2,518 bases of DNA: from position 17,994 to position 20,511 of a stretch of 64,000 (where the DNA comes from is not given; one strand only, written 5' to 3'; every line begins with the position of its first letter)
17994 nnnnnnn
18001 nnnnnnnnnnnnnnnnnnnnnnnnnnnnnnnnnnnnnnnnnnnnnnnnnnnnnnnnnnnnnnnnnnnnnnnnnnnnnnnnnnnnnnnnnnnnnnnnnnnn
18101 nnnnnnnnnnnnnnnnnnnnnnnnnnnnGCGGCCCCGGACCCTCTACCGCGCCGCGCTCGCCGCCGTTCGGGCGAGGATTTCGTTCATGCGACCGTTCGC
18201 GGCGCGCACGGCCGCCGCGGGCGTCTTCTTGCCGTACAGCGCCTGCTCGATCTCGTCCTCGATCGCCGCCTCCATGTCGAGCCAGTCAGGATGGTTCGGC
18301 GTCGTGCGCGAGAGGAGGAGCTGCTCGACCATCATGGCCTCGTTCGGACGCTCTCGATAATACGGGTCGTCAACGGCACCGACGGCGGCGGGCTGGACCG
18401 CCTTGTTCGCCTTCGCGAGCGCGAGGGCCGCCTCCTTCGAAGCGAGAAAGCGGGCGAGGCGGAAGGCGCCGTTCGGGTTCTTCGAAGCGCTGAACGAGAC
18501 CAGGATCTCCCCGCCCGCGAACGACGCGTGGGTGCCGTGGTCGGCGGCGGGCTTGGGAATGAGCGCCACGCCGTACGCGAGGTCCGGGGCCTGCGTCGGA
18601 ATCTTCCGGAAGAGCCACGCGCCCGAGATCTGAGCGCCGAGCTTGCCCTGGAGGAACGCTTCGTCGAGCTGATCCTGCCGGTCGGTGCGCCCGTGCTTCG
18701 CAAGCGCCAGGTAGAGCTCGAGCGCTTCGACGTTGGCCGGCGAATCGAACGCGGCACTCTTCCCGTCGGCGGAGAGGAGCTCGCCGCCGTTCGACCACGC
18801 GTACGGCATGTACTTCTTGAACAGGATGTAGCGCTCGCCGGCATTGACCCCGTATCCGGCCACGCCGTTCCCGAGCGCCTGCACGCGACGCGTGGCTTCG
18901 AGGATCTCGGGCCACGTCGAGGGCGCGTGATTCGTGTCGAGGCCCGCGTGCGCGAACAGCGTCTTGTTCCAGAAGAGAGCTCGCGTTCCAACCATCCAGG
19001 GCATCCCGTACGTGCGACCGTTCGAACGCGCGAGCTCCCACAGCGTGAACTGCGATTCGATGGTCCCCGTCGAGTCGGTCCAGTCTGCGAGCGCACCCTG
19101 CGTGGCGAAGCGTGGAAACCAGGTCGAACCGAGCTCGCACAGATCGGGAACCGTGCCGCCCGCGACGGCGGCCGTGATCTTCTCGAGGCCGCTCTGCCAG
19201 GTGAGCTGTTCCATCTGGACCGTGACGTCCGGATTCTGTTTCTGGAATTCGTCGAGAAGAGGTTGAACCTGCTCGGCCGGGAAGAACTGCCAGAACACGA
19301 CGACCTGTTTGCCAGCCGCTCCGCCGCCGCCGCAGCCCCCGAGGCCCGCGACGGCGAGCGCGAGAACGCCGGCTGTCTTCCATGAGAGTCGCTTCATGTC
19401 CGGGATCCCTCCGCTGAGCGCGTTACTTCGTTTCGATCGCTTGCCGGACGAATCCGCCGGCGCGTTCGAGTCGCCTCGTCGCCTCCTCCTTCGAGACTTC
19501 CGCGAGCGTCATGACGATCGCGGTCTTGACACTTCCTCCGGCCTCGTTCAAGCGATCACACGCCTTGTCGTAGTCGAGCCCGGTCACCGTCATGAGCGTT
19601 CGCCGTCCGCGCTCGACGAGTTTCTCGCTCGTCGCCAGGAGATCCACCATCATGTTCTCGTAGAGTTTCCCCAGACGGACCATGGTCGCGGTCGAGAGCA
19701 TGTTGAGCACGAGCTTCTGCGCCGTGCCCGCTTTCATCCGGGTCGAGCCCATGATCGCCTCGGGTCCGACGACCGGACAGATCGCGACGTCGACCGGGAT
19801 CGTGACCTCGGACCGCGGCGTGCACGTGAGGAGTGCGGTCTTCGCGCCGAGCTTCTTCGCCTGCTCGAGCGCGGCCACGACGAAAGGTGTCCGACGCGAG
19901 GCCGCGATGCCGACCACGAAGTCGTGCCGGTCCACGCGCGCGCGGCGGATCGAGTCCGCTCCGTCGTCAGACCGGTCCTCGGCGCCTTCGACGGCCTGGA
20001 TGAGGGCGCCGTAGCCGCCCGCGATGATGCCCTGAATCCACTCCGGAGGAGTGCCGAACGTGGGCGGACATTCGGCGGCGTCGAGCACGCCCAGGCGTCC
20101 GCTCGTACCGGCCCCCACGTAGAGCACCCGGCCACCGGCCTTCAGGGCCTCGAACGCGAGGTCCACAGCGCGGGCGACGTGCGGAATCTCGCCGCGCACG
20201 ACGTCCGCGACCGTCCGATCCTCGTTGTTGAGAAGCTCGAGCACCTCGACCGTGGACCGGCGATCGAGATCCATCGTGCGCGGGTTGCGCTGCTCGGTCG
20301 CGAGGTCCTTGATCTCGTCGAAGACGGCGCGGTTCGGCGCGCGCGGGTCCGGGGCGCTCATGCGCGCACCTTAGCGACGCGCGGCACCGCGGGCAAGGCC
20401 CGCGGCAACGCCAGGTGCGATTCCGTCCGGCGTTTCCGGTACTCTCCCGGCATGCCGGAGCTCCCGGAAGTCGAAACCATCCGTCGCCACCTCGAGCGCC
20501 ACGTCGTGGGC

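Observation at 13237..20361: Anhydro-MurNAc recycling operon built around an ABC importer and a SpoIID-like lytic enzyme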

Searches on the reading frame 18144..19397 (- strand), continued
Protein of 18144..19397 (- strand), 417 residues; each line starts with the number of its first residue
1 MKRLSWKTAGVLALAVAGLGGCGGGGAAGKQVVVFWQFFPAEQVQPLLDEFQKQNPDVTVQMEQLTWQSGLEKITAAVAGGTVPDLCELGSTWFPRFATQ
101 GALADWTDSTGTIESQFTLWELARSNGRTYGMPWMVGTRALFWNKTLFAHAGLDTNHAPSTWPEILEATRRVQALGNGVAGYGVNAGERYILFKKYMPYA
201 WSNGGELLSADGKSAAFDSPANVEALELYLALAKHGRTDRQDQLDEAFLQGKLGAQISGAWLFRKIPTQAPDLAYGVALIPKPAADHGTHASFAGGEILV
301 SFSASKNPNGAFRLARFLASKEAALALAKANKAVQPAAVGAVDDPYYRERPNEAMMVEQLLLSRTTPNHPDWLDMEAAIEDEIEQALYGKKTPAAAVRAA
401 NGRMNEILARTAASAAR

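Call 53: find_encoding_contigs(protein=P0314, flank=9000, max_places=1)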
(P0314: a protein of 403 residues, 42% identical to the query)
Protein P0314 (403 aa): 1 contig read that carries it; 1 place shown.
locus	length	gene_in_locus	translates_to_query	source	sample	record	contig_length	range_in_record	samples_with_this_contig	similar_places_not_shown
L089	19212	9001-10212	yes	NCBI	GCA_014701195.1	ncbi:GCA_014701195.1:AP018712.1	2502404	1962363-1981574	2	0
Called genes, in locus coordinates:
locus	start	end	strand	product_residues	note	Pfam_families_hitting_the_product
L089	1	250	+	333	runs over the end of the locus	PF00356:LacI, PF00532:Peripla_BP_1, PF13407:Peripla_BP_4, PF13377:Peripla_BP_3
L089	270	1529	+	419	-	PF01270:Glyco_hydro_8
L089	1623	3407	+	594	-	PF01321:Creatinase_N, PF16189:Creatinase_N_2, PF00557:Peptidase_M24, PF16188:Peptidase_M24_C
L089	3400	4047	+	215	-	PF01902:Diphthami_syn_2_N, PF28410:Diphthami_syn_2_C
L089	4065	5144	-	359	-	PF01979:Amidohydro_1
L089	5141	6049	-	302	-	PF01380:SIS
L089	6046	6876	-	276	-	PF01869:BcrAD_BadFG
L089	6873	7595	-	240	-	PF00392:GntR, PF08220:HTH_DeoR (weak), PF07702:UTRA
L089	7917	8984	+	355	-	PF01047:MarR (faint), PF13412:HTH_24 (weak), PF00480:ROK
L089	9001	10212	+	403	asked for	PF01547:SBP_bac_1, PF13416:SBP_bac_8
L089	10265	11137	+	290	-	PF00528:BPD_transp_1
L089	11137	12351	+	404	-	PF00528:BPD_transp_1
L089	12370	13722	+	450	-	PF07555:NAGidase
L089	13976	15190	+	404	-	PF02274:ADI, PF19420:DDAH_eukar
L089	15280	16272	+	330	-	PF02729:OTCace_N, PF00185:OTCace, PF18330:Lig_C (weak)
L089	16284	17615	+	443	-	PF01546:Peptidase_M20, PF07687:M20_dimer (faint)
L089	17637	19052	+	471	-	PF03606:DcuC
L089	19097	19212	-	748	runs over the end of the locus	PF08479:POTRA_2 (faint), PF07244:POTRA (weak), PF01103:Omp85, PF03865:ShlB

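Call 54: search_protein_families(library=ncbifam, proteins=[L089:5141-6049:-, L089:6046-6876:-, L089:4065-5144:-, L089:12370-13722:+, L088:14493-16103:+], max_evalue=1e-10)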
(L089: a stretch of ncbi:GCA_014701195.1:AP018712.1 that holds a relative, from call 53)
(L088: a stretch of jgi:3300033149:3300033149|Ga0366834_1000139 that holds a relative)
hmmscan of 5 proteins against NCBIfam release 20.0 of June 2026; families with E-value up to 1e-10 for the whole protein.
L089:5141-6049:- (302 aa): 5 families
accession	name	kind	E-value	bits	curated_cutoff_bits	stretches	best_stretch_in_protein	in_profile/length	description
NF041128.1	glucosaP_deam_GlmD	equivalog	2.5e-33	115.7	580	1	1-300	1-321/323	glucosamine-6-phosphate deaminase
NF001484.0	PRK00331.1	subfamily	3.3e-25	88.5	381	1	159-300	445-598/601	isomerizing glutamine--fructose-6-phosphate transaminase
TIGR01135.1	glmS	equivalog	3.5e-25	88.6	418.05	1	17-300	283-604/607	glutamine--fructose-6-phosphate transaminase (isomerizing)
NF046059.1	NagB_SO3506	equivalog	4.5e-14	52.5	430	1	73-298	90-325/330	glucosamine-6-phosphate deaminase NagB-II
TIGR02815.1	agaS_fam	subfamily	9.6e-12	44.5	529.2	1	28-237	45-280/372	putative sugar isomerase, AgaS family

L089:6046-6876:- (276 aa): 1 family
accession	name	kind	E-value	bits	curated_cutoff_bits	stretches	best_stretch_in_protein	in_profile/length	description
NF046058.1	NagK_SO3507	equivalog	1.2e-18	67.6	370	1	4-239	12-258/295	N-acetylglucosamine kinase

L089:4065-5144:- (359 aa): 2 families
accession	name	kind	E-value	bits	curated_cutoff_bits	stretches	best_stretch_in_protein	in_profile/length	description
TIGR00221.1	nagA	equivalog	4.5e-79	266.1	225.65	1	23-351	37-379/380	N-acetylglucosamine-6-phosphate deacetylase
NF008371.0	PRK11170.1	equivalog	1.1e-54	185.8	483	1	14-353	25-378/382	N-acetylglucosamine-6-phosphate deacetylase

L089:12370-13722:+ (450 aa): 1 family
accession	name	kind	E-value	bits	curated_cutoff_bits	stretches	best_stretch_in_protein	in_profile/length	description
NF041654.1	GlcNAcase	equivalog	3.6e-63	214.2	1000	1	5-413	145-562/732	beta-N-acetylglucosaminidase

L088:14493-16103:+ (536 aa): 4 families
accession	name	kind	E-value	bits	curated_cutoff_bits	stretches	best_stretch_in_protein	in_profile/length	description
NF003740.0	PRK05337.1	equivalog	5.7e-55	186.8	207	1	26-327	9-308/340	beta-N-acetylhexosaminidase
NF052331.1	Bet13-16Glucosase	equivalog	2.9e-14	52.2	1330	1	12-377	23-376/750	exo-beta-d-1,3/1,6-glucosidase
NF052329.1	XyloArabinsidase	equivalog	5e-13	48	1050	1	94-338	109-345/750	beta-xylosidase/alpha-l-arabinosidase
NF011678.0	PRK15098.1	equivalog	9.3e-13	47.5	666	1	12-338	45-357/765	beta-glucosidase BglX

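Call 55: find_encoding_contigs(protein=P0290, flank=9000, max_places=1)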
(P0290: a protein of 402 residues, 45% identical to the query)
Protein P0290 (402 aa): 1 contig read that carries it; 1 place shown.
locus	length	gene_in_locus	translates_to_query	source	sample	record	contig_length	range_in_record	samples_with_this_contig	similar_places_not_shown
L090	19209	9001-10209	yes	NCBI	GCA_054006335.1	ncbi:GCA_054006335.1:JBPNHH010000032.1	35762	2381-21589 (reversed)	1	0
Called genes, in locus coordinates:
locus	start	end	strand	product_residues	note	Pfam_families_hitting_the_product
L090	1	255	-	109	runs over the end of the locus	PF01740:STAS, PF13466:STAS_2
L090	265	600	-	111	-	PF01740:STAS, PF13466:STAS_2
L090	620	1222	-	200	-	PF01726:LexA_DNA_bind, PF00717:Peptidase_S24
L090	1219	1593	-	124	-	-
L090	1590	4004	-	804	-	PF00521:DNA_topoisoIV, PF03989:DNA_gyraseA_C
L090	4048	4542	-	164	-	-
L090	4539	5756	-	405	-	PF05221:AdoHcyase, PF00670:AdoHcyase_NAD, PF02826:2-Hacid_dh_C, PF07991:KARI_N (weak)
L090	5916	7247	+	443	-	PF00890:FAD_binding_2 (faint), PF01134:GIDA (faint), PF01262:AlaDh_PNT_C (faint), PF07992:Pyr_redox_2, PF13434:Lys_Orn_oxgnase (weak), PF13738:Pyr_redox_3, PF00070:Pyr_redox, PF02852:Pyr_redox_dim, +7 more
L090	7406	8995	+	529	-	PF00933:Glyco_hydro_3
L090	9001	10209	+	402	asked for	PF01547:SBP_bac_1, PF13416:SBP_bac_8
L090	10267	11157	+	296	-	PF00528:BPD_transp_1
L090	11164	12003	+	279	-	PF00528:BPD_transp_1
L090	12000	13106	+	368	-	PF02113:Peptidase_S13, PF13354:Beta-lactamase2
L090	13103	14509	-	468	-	PF01565:FAD_binding_4, PF02913:FAD-oxidase_C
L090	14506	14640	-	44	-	-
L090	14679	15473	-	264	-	PF01012:ETF, PF00766:ETF_alpha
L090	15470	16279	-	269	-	PF01012:ETF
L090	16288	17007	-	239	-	PF00392:GntR, PF08220:HTH_DeoR (weak), PF08279:HTH_11 (faint), PF14502:HTH_41 (faint), PF07702:UTRA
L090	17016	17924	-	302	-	PF13580:SIS_2, PF22645:GKRP_SIS_N, PF01380:SIS, PF20741:GKRP-like_C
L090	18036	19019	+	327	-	PF00144:Beta-lactamase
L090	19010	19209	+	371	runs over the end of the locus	PF03702:AnmK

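Call 56: find_encoding_contigs(protein=P0312, flank=10000, max_places=2)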
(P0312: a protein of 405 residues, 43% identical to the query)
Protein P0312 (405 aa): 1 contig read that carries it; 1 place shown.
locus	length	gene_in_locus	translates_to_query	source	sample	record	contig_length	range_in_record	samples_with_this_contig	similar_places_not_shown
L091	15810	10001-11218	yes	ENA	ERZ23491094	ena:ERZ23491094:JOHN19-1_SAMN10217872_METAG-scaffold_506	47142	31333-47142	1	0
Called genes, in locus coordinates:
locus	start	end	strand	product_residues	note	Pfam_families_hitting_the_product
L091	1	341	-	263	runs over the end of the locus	PF06325:PrmA, PF05175:MTS, PF12847:Methyltransf_18 (weak), PF13489:Methyltransf_23, PF13847:Methyltransf_31, PF08241:Methyltransf_11, PF08242:Methyltransf_12, PF13649:Methyltransf_25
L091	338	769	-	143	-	PF02502:LacAB_rpiB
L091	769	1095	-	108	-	PF01740:STAS, PF13466:STAS_2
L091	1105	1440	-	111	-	PF01740:STAS, PF13466:STAS_2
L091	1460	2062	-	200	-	PF01726:LexA_DNA_bind, PF13730:HTH_36 (weak), PF00717:Peptidase_S24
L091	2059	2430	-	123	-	PF01951:Archease (weak)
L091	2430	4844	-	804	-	PF00521:DNA_topoisoIV, PF03989:DNA_gyraseA_C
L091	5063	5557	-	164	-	-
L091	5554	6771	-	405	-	PF05221:AdoHcyase, PF00670:AdoHcyase_NAD, PF02826:2-Hacid_dh_C, PF07991:KARI_N (weak)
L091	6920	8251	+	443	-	PF00890:FAD_binding_2 (faint), PF01134:GIDA (faint), PF01266:DAO (faint), PF07992:Pyr_redox_2, PF13434:Lys_Orn_oxgnase (weak), PF13738:Pyr_redox_3, PF00070:Pyr_redox, PF02852:Pyr_redox_dim, +6 more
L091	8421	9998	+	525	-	PF00933:Glyco_hydro_3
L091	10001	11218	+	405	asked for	PF01547:SBP_bac_1, PF13416:SBP_bac_8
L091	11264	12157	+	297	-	PF00528:BPD_transp_1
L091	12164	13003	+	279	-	PF00528:BPD_transp_1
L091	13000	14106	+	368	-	PF02113:Peptidase_S13, PF13354:Beta-lactamase2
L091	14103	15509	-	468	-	PF01565:FAD_binding_4, PF02913:FAD-oxidase_C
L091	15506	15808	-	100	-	?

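Call 57: find_encoding_contigs(protein=P0298, flank=9000, max_places=1)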
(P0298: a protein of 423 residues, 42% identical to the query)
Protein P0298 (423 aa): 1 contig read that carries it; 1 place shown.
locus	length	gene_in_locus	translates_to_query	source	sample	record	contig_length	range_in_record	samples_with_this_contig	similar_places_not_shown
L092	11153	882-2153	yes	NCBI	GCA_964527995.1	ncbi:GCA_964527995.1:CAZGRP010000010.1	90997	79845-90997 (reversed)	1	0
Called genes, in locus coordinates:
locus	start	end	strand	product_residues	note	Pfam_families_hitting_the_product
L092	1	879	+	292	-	?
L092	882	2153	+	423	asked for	PF01547:SBP_bac_1, PF13416:SBP_bac_8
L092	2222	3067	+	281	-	PF00528:BPD_transp_1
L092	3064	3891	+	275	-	PF00528:BPD_transp_1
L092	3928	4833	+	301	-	PF13527:Acetyltransf_9 (faint), PF00583:Acetyltransf_1, PF13673:Acetyltransf_10, PF13480:Acetyltransf_6 (faint), PF13508:Acetyltransf_7, PF08445:FR47 (faint), PF00583:Acetyltransf_1, PF13508:Acetyltransf_7 (weak), +1 more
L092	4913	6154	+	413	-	PF07075:NamZ_N, PF20732:NamZ_C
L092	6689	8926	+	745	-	PF00989:PAS, PF08448:PAS_4, PF08447:PAS_3, PF13426:PAS_9, PF13185:GAF_2, PF01590:GAF, PF13492:GAF_3, PF00512:HisKA, +2 more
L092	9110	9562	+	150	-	PF00072:Response_reg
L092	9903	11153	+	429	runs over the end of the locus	PF05697:Trigger_N, PF05698:Trigger_C, PF28539:TF_C (weak)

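Call 69: search_protein_families(library=pfam, proteins=[L092:1-879:+, L090:12000-13106:+, L090:18036-19019:+], max_evalue=0.001)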
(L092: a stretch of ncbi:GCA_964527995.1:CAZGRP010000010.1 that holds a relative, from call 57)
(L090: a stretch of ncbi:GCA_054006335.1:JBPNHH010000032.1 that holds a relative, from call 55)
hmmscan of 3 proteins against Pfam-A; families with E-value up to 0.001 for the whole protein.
L092:1-879:+ (292 aa): 0 families

L090:12000-13106:+ (368 aa): 2 families
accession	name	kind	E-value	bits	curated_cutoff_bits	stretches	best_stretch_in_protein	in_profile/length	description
PF02113.21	Peptidase_S13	-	3.4e-61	207.8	22.8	2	163-361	235-438/444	D-Ala-D-Ala carboxypeptidase 3 (S13) family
PF13354.11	Beta-lactamase2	-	1.1e-12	48.3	22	1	200-342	73-213/214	Beta-lactamase enzyme family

L090:18036-19019:+ (327 aa): 1 family
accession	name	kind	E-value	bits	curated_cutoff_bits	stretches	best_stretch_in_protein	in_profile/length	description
PF00144.29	Beta-lactamase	-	4.7e-53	180.9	27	1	4-300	3-312/329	Beta-lactamase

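Call 86: search_protein_representatives(protein=window:18144-19397:-)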
Query: 417 residues. Proteins with E-value up to 0.001 (for the whole library): 18682; up to 1e-10: 5813; up to 1e-30: 216. The best 150 are listed.
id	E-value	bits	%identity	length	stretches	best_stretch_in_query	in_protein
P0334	3.4e-138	477.8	55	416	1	29-409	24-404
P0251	3.4e-136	471.2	53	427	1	12-417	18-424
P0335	8.3e-98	344.7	40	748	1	27-409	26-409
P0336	1.8e-97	343.7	42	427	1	3-408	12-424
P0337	3.3e-97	342.8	41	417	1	12-411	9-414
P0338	1.4e-96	340.7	59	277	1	136-405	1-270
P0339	2.3e-96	340.0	41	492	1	29-395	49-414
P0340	3.5e-95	336.1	40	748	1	33-406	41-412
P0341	4.6e-94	332.4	43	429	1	19-409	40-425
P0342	3.3e-92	326.3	40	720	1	11-401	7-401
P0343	6.3e-89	315.5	41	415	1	6-401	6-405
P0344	1.8e-87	310.7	40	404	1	15-409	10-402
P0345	7.2e-87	308.7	54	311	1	9-257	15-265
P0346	1.5e-84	301.1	38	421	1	9-410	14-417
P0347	8.1e-84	298.7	43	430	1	15-412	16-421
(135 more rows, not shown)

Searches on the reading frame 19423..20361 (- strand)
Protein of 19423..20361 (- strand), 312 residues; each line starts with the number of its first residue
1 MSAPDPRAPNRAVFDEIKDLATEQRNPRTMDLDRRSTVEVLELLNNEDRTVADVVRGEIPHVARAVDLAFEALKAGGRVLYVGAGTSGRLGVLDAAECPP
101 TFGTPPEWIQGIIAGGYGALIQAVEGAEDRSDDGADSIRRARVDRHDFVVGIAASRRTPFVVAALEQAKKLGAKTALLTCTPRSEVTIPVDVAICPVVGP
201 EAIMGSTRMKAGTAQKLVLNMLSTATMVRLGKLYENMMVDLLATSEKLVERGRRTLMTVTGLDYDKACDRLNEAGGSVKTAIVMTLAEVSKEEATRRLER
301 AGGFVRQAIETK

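Call 3: search_protein_families(library=pfam, proteins=[window:19423-20361:-], max_evalue=0.01)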
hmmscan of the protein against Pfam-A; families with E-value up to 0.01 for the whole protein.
window:19423-20361:- (312 aa): 5 families
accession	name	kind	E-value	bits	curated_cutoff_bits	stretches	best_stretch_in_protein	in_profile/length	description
PF22645.1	GKRP_SIS_N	-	1.1e-17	64.2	27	1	62-167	2-111/113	Glucokinase regulatory protein N-terminal SIS domain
PF01380.27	SIS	-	9.9e-08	32.3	25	1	141-223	49-129/131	SIS domain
PF13580.11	SIS_2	-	4.3e-07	30.5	27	1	49-179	8-137/138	SIS domain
PF22198.1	GKRP_SIS_2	-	1.6e-06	28.4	27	1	63-119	8-64/191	Glucokinase regulatory protein, second SIS domain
PF19026.7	UBA_HYPK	-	0.0012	18.6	27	0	282-310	10-38/41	HYPK UBA domain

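Call 4: search_protein_families(library=ncbifam, proteins=[window:19423-20361:-], max_evalue=0.01)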
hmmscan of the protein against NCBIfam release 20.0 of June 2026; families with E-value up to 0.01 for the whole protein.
window:19423-20361:- (312 aa): 10 families
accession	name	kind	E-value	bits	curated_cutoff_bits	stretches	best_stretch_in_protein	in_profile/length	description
NF003915.0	PRK05441.1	subfamily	7.9e-123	409.2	168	1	17-311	3-297/300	N-acetylmuramic acid 6-phosphate etherase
NF009222.0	PRK12570.1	subfamily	4e-118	393.8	255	1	10-311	3-304/307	N-acetylmuramic acid 6-phosphate etherase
TIGR00274.1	TIGR00274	equivalog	1.8e-114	381.7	302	1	20-310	1-291/291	N-acetylmuramic acid 6-phosphate etherase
TIGR01135.1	glmS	equivalog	2.9e-06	26.1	418.05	1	139-250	332-441/607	glutamine--fructose-6-phosphate transaminase (isomerizing)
NF001484.0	PRK00331.1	subfamily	1e-05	24.2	381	1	139-253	327-439/601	isomerizing glutamine--fructose-6-phosphate transaminase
TIGR03127.2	RuMP_HxlB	equivalog_domain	0.00051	20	160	1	143-194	70-121/178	6-phospho-3-hexuloisomerase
NF002805.0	PRK02947.1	subfamily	0.00081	18.6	135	1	44-182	8-144/247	sugar isomerase domain-containing protein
NF008458.0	PRK11337.1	equivalog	0.00088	18.3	378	1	144-206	187-249/293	MurR/RpiR family transcriptional regulator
NF001628.0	PRK00414.1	equivalog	0.0041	16.8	265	0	145-195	111-161/192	D-sedoheptulose 7-phosphate isomerase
NF040776.2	AlsR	equivalog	0.0056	15.6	400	1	141-215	172-245/279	transcriptional repressor AlsR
